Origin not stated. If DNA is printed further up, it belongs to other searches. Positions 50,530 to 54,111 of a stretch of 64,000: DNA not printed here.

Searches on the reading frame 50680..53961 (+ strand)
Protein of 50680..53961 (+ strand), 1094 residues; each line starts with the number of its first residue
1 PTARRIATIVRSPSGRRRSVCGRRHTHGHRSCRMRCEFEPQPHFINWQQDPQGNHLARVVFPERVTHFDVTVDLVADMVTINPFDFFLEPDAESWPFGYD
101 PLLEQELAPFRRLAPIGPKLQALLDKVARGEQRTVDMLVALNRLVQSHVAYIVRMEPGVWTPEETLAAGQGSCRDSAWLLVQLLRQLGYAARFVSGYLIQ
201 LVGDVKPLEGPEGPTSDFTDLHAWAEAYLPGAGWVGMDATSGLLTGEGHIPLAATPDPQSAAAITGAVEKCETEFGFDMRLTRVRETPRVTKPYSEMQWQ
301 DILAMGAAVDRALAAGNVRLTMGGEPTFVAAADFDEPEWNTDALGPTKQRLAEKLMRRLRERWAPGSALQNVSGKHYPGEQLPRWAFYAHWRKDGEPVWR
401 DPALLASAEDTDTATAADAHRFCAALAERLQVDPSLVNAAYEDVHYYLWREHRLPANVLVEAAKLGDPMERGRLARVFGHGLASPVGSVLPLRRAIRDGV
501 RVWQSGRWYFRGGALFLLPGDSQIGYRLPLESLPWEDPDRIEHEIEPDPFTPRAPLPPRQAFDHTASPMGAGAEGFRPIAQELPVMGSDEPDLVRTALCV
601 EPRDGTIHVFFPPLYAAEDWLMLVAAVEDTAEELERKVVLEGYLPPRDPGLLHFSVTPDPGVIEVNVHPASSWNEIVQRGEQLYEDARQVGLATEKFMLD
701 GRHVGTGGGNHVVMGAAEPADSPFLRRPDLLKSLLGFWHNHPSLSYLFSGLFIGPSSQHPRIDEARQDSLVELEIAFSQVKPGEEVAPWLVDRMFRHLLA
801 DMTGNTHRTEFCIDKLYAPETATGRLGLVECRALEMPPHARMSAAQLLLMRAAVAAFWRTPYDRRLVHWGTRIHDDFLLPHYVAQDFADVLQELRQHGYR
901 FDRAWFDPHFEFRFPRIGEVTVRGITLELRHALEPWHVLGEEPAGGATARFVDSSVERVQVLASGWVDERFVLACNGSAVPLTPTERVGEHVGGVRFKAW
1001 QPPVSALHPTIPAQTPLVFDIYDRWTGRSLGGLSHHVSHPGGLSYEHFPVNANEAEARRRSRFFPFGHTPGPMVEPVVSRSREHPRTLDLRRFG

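Call 24: search_protein_families(library=pfam, proteins=[window:50680-53961:+], max_evalue=0.01)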
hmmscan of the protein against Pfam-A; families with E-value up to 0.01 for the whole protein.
window:50680-53961:+ (1094 aa): 3 families
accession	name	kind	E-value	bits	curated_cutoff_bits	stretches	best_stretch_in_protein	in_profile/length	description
PF09899.14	DUF2126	-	0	1262.3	27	1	269-1091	1-826/826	Putative amidoligase enzyme (DUF2126)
PF01841.26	Transglut_core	-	1.3e-17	64.4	23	1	122-239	2-108/108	Transglutaminase-like superfamily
PF08379.15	Bact_transglu_N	-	1.7e-09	38.7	27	1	24-76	27-79/80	Bacterial transglutaminase-like N-terminal region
